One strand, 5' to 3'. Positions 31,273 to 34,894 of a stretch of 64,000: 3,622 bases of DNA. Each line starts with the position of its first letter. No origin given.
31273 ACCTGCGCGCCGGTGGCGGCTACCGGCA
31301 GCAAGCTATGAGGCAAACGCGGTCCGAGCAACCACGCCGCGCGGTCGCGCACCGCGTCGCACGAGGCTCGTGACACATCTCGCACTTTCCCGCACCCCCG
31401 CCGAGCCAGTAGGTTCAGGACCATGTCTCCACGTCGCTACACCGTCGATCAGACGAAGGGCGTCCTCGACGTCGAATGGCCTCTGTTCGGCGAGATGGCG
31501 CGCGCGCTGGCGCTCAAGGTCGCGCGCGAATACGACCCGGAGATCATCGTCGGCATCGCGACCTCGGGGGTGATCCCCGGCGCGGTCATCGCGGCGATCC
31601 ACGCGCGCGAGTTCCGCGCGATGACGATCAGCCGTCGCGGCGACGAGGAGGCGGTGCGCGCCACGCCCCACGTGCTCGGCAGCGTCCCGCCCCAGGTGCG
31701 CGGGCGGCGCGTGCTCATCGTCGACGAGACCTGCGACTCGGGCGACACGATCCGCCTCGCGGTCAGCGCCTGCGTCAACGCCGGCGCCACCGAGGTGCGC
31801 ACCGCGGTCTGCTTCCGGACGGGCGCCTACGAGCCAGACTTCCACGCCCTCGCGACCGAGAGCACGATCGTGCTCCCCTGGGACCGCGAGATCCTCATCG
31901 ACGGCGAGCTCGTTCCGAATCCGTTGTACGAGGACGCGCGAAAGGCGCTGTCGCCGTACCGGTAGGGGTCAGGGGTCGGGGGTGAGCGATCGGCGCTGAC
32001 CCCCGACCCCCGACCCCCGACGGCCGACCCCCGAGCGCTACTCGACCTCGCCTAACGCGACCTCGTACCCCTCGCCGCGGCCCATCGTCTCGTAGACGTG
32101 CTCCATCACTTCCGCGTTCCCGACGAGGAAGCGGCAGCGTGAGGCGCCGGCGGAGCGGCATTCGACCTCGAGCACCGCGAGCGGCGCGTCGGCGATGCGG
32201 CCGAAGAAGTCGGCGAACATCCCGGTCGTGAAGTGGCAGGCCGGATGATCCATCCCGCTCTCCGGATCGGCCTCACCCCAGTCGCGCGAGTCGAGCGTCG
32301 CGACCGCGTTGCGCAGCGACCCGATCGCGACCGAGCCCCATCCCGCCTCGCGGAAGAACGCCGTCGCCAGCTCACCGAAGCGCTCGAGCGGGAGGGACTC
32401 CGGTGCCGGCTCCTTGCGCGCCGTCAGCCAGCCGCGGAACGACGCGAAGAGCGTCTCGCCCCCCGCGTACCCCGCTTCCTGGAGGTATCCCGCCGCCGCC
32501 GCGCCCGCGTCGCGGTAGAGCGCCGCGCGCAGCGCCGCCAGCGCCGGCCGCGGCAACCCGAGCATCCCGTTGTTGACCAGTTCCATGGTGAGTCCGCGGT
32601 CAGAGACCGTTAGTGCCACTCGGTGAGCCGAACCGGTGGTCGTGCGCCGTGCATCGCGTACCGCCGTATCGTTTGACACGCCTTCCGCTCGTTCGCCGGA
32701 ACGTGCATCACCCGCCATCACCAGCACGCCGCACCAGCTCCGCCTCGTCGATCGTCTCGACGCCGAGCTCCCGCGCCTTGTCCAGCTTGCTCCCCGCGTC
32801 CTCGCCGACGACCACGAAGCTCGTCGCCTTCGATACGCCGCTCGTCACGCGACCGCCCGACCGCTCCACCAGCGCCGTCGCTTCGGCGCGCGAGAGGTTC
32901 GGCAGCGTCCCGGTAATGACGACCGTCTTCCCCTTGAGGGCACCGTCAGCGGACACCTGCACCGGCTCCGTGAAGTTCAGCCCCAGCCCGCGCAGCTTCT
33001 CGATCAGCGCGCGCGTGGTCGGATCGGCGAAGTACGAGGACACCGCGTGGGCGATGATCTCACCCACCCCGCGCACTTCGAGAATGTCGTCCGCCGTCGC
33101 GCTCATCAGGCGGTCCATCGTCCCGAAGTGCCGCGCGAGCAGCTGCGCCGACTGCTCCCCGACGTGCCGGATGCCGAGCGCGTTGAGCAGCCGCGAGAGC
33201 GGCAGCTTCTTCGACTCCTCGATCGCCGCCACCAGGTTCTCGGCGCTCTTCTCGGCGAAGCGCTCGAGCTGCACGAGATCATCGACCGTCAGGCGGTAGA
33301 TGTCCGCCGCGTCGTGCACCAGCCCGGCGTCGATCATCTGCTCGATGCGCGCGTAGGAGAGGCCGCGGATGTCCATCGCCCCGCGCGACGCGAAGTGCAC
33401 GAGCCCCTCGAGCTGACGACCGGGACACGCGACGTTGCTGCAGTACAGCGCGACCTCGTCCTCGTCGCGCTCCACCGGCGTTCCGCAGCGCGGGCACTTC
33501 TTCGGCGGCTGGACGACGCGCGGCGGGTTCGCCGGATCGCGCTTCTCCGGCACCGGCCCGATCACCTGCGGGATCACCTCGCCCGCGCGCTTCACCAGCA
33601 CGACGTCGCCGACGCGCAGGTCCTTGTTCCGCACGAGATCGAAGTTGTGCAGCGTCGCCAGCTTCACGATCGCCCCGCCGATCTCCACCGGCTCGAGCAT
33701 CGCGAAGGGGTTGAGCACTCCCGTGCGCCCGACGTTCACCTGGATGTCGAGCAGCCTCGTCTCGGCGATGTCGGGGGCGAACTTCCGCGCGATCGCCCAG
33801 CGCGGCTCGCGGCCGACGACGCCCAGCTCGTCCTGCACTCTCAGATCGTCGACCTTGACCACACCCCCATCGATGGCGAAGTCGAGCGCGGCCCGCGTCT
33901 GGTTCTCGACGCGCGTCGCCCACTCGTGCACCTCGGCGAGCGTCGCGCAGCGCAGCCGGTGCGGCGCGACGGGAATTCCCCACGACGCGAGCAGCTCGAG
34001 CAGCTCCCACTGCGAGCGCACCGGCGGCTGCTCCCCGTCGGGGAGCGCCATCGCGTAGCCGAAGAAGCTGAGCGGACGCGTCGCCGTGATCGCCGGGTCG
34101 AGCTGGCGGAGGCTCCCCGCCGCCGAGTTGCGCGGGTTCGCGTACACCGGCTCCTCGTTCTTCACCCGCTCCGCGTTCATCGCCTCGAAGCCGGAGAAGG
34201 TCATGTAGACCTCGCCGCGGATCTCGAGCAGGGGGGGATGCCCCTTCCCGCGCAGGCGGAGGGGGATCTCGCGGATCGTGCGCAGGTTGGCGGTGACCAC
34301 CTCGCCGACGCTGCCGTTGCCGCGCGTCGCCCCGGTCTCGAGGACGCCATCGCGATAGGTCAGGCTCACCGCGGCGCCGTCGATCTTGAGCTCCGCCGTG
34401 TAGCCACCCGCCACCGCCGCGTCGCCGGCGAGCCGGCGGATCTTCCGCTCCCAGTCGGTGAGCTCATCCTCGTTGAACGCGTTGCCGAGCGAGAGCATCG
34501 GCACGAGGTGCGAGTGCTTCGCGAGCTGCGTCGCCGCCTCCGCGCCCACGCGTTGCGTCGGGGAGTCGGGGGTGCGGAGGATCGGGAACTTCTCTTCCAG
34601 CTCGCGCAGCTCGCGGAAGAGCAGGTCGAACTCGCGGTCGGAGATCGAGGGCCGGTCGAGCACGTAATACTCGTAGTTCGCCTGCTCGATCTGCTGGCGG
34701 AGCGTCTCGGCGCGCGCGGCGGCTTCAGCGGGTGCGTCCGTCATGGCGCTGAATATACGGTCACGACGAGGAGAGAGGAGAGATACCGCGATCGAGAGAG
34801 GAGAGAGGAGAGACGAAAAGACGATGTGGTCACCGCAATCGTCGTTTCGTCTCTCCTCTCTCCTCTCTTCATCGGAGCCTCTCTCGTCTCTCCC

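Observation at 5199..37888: Superfamily of long intergenic hairpins whose arms are built from short tandem words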

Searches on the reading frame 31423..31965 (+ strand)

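Call 17: search_protein_families(library=ncbifam, proteins=[window:31423-31965:+])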
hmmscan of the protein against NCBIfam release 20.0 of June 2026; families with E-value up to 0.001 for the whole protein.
window:31423-31965:+ (180 aa): 10 families
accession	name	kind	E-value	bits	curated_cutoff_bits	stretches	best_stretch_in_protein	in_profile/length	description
NF006613.0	PRK09177.1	equivalog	5.7e-10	39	138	1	14-156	9-147/159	xanthine phosphoribosyltransferase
NF002620.0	PRK02277.1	subfamily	1.8e-09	37.6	115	1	26-130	73-177/201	orotate phosphoribosyltransferase-like protein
NF006605.0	PRK09162.1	equivalog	1.8e-06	27.5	181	1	53-131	57-135/183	hypoxanthine-guanine phosphoribosyltransferase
NF002320.0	PRK01259.1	subfamily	2e-05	24.1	297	1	53-129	179-249/316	ribose-phosphate diphosphokinase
TIGR01251.1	ribP_PPkin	subfamily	9.5e-05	21.4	113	1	90-129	206-245/309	ribose-phosphate diphosphokinase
TIGR00336.1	pyrE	equivalog_domain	0.00015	21.6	106.8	1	25-123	40-137/173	orotate phosphoribosyltransferase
NF004689.0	PRK06031.1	equivalog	0.00018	20.8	175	0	90-132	150-192/233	phosphoribosyltransferase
NF002844.0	PRK03092.1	equivalog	0.00025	20.4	438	1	87-128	216-257/326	ribose-phosphate diphosphokinase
NF045507.1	transregGfcR_Halo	equivalog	0.00052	19.5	300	1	26-129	83-188/215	transcriptional regulator GfcR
NF000014.2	tet_prtrans_34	exception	0.00071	19.5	345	1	18-154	8-140/154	xanthine phosphoribosyltransferase Tet(34)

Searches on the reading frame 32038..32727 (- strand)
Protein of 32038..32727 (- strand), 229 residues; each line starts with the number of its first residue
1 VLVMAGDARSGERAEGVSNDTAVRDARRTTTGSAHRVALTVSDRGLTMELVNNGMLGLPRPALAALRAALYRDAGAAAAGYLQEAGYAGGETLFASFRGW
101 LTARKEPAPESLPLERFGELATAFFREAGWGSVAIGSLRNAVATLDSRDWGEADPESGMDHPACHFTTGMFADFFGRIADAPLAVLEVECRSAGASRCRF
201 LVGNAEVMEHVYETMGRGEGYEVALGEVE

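Call 17: search_protein_families(library=ncbifam, proteins=[window:32038-32727:-])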
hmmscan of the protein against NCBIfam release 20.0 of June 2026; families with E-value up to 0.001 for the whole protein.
window:32038-32727:- (229 aa): 2 families
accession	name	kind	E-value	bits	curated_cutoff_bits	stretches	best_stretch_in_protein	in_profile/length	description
NF053755.1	MsvR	equivalog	1.7e-08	34.5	220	1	115-202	151-236/236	transcriptional factor MsvR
TIGR02019.1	BchJ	equivalog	1.1e-07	31.8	74.3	1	38-202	26-188/188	bacteriochlorophyll 4-vinyl reductase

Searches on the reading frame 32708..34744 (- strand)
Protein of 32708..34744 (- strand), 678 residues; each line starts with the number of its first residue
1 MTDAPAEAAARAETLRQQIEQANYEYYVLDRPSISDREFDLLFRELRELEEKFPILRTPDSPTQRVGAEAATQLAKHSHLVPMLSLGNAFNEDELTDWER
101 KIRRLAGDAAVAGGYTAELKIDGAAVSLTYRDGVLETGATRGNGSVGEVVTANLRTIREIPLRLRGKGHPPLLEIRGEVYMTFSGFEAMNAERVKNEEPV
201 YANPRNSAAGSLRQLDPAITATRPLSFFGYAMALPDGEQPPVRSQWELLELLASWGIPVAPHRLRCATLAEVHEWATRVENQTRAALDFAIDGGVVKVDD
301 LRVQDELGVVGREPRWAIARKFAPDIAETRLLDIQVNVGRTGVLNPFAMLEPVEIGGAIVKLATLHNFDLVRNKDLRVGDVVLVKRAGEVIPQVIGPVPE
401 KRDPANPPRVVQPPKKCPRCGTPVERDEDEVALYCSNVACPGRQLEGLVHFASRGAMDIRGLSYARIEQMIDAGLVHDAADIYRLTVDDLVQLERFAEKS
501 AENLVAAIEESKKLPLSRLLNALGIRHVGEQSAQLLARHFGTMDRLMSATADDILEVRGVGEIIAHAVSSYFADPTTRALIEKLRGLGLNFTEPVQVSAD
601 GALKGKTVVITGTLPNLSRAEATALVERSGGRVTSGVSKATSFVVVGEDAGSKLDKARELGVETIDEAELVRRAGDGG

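Call 17: search_protein_families(library=ncbifam, proteins=[window:32708-34744:-])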
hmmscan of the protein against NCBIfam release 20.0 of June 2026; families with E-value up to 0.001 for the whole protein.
window:32708-34744:- (678 aa): 10 families
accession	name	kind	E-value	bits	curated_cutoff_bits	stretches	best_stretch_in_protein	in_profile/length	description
NF005932.1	PRK07956.1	equivalog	2.9e-248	825.7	369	1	11-672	2-662/664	NAD-dependent DNA ligase LigA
TIGR00575.1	dnlj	equivalog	1e-237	790.7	444.45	1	15-670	1-652/652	NAD-dependent DNA ligase LigA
NF010931.0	PRK14351.1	equivalog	1.6e-180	602.1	1051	1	6-670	30-678/692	NAD-dependent DNA ligase LigA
NF010930.0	PRK14350.1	equivalog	3e-111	372.9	652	1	13-665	10-656/669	NAD-dependent DNA ligase LigA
NF005987.0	PRK08097.1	equivalog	6.9e-47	160.1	498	1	6-586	28-554/562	NAD-dependent DNA ligase LigB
NF004844.0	PRK06195.1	equivalog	2.9e-10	40.1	373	1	598-657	216-275/309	DNA polymerase III subunit epsilon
NF047932.1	antiphage_GapS2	exception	1.9e-07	31.5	330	1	606-665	125-187/189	anti-phage protein GapS2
NF001824.0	PRK00558.1-5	equivalog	9.8e-06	24.2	451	1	525-573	597-645/652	excinuclease ABC subunit UvrC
NF010337.0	PRK13766.1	equivalog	5.7e-05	21.4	610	1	524-569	727-772/781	Hef nuclease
NF010009.0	PRK13482.1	equivalog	0.00021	20.6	201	1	524-572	296-344/357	DNA integrity scanning diadenylate cyclase DisA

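Call 60: find_homologous_proteins(query=window:32708-34744:-, max_evalue=1e-100)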
Query window:32708-34744:- (678 aa): 7984 proteins with E <= 1e-100 among 8000 candidates; the best 120 are listed.
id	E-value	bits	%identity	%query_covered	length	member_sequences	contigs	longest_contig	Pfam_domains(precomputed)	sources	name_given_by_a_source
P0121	0.0e+0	1499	100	100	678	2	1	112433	PF12826.14,PF03120.23,PF14520.13,PF01653.24,PF00533.34,PF03119.22,PF22745.3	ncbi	ncbi:MAG TPA: NAD-dependent DNA ligase LigA [Gemmatimonadaceae bacterium]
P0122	0.0e+0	1476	99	100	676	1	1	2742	PF12826.14,PF03120.23,PF14520.13,PF01653.24,PF00533.34,PF03119.22,PF22745.3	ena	-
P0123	0.0e+0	1397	93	100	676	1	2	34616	PF12826.14,PF03120.23,PF14520.13,PF01653.24,PF00533.34,PF03119.22,PF22745.3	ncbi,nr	ncbi:MAG: NAD-dependent DNA ligase LigA [Gemmatimonadaceae bacterium]|nr:NAD-dependent DNA ligase Li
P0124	0.0e+0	1395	92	100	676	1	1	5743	PF12826.14,PF03120.23,PF14520.13,PF01653.24,PF00533.34,PF03119.22,PF22745.3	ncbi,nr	ncbi:MAG: NAD-dependent DNA ligase LigA [Gemmatimonadaceae bacterium]|nr:NAD-dependent DNA ligase Li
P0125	0.0e+0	1395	92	100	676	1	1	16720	PF12826.14,PF03120.23,PF14520.13,PF01653.24,PF00533.34,PF03119.22,PF22745.3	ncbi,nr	ncbi:MAG: NAD-dependent DNA ligase LigA [Gemmatimonadaceae bacterium]|nr:NAD-dependent DNA ligase Li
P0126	0.0e+0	1357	91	97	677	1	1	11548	PF12826.14,PF03120.23,PF14520.13,PF01653.24,PF00533.34,PF03119.22,PF22745.3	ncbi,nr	ncbi:MAG TPA: NAD-dependent DNA ligase LigA [Gemmatimonadaceae bacterium]|nr:NAD-dependent DNA ligas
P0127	0.0e+0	1284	86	98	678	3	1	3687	PF12826.14,PF03120.23,PF14520.13,PF01653.24,PF00533.34,PF03119.22,PF22745.3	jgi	jgi:DNA ligase (NAD+)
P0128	0.0e+0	1265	84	98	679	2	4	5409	PF12826.14,PF03120.23,PF14520.13,PF01653.24,PF00533.34,PF03119.22,PF22745.3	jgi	jgi:DNA ligase (NAD+)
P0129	0.0e+0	1260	85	100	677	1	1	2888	PF12826.14,PF03120.23,PF14520.13,PF01653.24,PF00533.34,PF03119.22,PF22745.3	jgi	jgi:DNA ligase (NAD+)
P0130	0.0e+0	1255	84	98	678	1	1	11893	PF12826.14,PF03120.23,PF14520.13,PF01653.24,PF00533.34,PF03119.22,PF22745.3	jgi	jgi:DNA ligase (NAD+)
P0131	0.0e+0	1250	84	99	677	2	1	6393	PF12826.14,PF03120.23,PF14520.13,PF01653.24,PF00533.34,PF03119.22,PF22745.3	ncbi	-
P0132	0.0e+0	1245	83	99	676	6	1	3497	PF12826.14,PF03120.23,PF14520.13,PF01653.24,PF00533.34,PF03119.22,PF22745.3,PF12738.14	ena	-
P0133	0.0e+0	1244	84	97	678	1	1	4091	PF12826.14,PF03120.23,PF14520.13,PF01653.24,PF00533.34,PF03119.22,PF22745.3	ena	-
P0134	0.0e+0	1240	82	100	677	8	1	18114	PF12826.14,PF03120.23,PF14520.13,PF01653.24,PF00533.34,PF03119.22,PF22745.3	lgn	-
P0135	0.0e+0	1220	82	99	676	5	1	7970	PF12826.14,PF03120.23,PF14520.13,PF01653.24,PF00533.34,PF03119.22,PF22745.3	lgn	-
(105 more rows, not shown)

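Call 61: find_encoding_contigs(protein=P0123, flank=10000, max_places=2)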
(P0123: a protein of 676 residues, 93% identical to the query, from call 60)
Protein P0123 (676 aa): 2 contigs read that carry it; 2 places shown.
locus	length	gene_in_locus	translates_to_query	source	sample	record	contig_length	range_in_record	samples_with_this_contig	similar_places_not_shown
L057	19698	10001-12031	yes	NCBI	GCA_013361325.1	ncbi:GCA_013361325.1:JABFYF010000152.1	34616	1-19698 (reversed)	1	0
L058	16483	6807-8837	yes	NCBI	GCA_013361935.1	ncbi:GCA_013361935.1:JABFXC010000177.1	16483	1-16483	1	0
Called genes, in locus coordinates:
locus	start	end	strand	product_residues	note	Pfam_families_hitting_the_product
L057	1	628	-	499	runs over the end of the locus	PF00282:Pyridoxal_deC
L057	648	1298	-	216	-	PF01323:DSBA, PF13462:Thioredoxin_4 (faint)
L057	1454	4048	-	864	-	PF05569:Peptidase_M56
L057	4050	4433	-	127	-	PF03965:Penicillinase_R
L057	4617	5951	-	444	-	PF02885:Glycos_trans_3N, PF00591:Glycos_transf_3, PF07831:PYNP_C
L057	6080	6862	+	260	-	PF00515:TPR_1 (faint), PF07719:TPR_2 (faint), PF13424:TPR_12 (faint), PF13428:TPR_14 (faint), PF13181:TPR_8 (faint), PF13414:TPR_11 (faint), PF13432:TPR_16 (faint), PF21033:RMD1-3, +2 more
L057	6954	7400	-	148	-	PF12732:YtxH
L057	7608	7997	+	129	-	PF00072:Response_reg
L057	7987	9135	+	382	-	PF00072:Response_reg, PF00990:GGDEF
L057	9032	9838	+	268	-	PF15714:SpoVT_C (faint), PF13185:GAF_2, PF01590:GAF, PF13492:GAF_3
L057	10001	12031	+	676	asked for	PF22745:Nlig-Ia, PF01653:DNA_ligase_aden, PF14520:HHH_5 (faint), PF03120:OB_DNA_ligase, PF03119:DNA_ligase_ZBD, PF12826:HHH_2, PF00533:BRCT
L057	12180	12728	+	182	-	PF02830:V4R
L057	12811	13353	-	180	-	PF00156:Pribosyltran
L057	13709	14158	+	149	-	PF13424:TPR_12, PF13428:TPR_14 (weak), PF13432:TPR_16, PF13371:TPR_9 (weak), PF13414:TPR_11 (weak), PF14559:TPR_19 (weak), PF00515:TPR_1, PF13414:TPR_11, +7 more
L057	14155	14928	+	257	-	PF00142:Fer4_NifH (faint), PF01656:CbiA, PF02374:ArsA_ATPase (weak), PF06564:CBP_BcsQ (weak), PF09140:MipZ (faint), PF10609:ParA, PF13614:AAA_31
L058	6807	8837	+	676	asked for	PF22745:Nlig-Ia, PF01653:DNA_ligase_aden, PF14520:HHH_5 (faint), PF03120:OB_DNA_ligase, PF03119:DNA_ligase_ZBD, PF12826:HHH_2, PF00533:BRCT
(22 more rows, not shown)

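Call 62: find_encoding_contigs(protein=P0125, flank=10000, max_places=2)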
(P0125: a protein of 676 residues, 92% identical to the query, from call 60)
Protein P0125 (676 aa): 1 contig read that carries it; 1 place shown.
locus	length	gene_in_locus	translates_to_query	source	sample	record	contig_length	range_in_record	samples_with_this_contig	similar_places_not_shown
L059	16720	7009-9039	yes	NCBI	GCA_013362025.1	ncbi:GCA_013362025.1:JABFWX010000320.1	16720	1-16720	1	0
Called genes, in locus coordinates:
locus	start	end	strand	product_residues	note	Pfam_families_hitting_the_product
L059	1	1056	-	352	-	PF05569:Peptidase_M56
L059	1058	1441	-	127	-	PF03965:Penicillinase_R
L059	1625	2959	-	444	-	PF02885:Glycos_trans_3N, PF00591:Glycos_transf_3, PF07831:PYNP_C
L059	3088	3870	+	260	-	PF00515:TPR_1 (faint), PF07719:TPR_2 (faint), PF13424:TPR_12 (faint), PF13428:TPR_14 (faint), PF13181:TPR_8 (faint), PF13414:TPR_11 (faint), PF13432:TPR_16 (faint), PF21033:RMD1-3, +2 more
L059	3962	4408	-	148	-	PF12732:YtxH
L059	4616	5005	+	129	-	PF00072:Response_reg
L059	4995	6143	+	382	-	PF00072:Response_reg, PF00990:GGDEF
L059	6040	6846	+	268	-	PF15714:SpoVT_C (faint), PF13185:GAF_2, PF01590:GAF, PF13492:GAF_3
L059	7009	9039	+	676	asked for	PF22745:Nlig-Ia, PF01653:DNA_ligase_aden, PF14520:HHH_5 (faint), PF03120:OB_DNA_ligase, PF03119:DNA_ligase_ZBD, PF12826:HHH_2, PF00533:BRCT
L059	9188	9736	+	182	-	PF02830:V4R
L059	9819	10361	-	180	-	PF00156:Pribosyltran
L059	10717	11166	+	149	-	PF13424:TPR_12, PF13428:TPR_14 (weak), PF13432:TPR_16, PF13371:TPR_9 (weak), PF13414:TPR_11 (weak), PF14559:TPR_19 (weak), PF00515:TPR_1, PF13414:TPR_11, +7 more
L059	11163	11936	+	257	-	PF00142:Fer4_NifH (faint), PF01656:CbiA, PF02374:ArsA_ATPase (weak), PF06564:CBP_BcsQ (weak), PF09140:MipZ (faint), PF10609:ParA, PF13614:AAA_31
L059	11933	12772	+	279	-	-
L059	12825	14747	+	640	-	PF00501:AMP-binding, PF23562:AMP-binding_C_3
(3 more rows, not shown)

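Call 63: find_encoding_contigs(protein=P0126, flank=10000, max_places=2)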
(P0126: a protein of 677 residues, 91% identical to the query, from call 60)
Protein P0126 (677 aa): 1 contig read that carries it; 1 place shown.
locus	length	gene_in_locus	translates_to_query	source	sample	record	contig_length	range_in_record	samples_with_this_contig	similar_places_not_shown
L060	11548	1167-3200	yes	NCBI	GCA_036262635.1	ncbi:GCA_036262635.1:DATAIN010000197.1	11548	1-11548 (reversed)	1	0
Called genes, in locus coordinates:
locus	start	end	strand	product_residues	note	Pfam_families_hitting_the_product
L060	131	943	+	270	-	PF01590:GAF, PF13185:GAF_2, PF13492:GAF_3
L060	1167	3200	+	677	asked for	PF22745:Nlig-Ia, PF01653:DNA_ligase_aden, PF14520:HHH_5 (faint), PF03120:OB_DNA_ligase, PF03119:DNA_ligase_ZBD, PF12826:HHH_2, PF00533:BRCT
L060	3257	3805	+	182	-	PF02830:V4R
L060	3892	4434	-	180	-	PF00156:Pribosyltran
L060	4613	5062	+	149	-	PF13424:TPR_12, PF13428:TPR_14 (weak), PF13432:TPR_16, PF13371:TPR_9 (weak), PF13414:TPR_11 (weak), PF14559:TPR_19 (weak), PF00515:TPR_1, PF13414:TPR_11, +9 more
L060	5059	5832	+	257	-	PF00142:Fer4_NifH (faint), PF01656:CbiA, PF02374:ArsA_ATPase (weak), PF06564:CBP_BcsQ (faint), PF09140:MipZ (faint), PF10609:ParA, PF13614:AAA_31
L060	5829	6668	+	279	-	-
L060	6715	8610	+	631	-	PF00501:AMP-binding, PF23562:AMP-binding_C_3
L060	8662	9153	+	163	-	-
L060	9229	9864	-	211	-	-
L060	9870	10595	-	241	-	PF23441:SDR, PF00106:adh_short, PF01370:Epimerase (weak), PF08659:KR, PF13460:NAD_binding_10 (weak), PF13561:adh_short_C2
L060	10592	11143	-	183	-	PF01227:GTP_cyclohydroI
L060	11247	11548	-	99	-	PF01242:PTPS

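Call 89: find_encoding_contigs(protein=P0122, flank=10000, max_places=3)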
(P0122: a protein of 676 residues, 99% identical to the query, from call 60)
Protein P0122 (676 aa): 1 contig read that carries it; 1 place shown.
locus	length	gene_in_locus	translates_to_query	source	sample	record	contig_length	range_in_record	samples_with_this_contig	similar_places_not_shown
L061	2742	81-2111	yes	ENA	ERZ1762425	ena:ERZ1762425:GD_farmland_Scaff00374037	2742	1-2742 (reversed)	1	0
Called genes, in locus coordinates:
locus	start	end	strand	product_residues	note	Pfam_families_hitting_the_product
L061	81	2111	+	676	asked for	PF22745:Nlig-Ia, PF01653:DNA_ligase_aden, PF14520:HHH_5 (faint), PF03120:OB_DNA_ligase, PF03119:DNA_ligase_ZBD, PF12826:HHH_2, PF00533:BRCT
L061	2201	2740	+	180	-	?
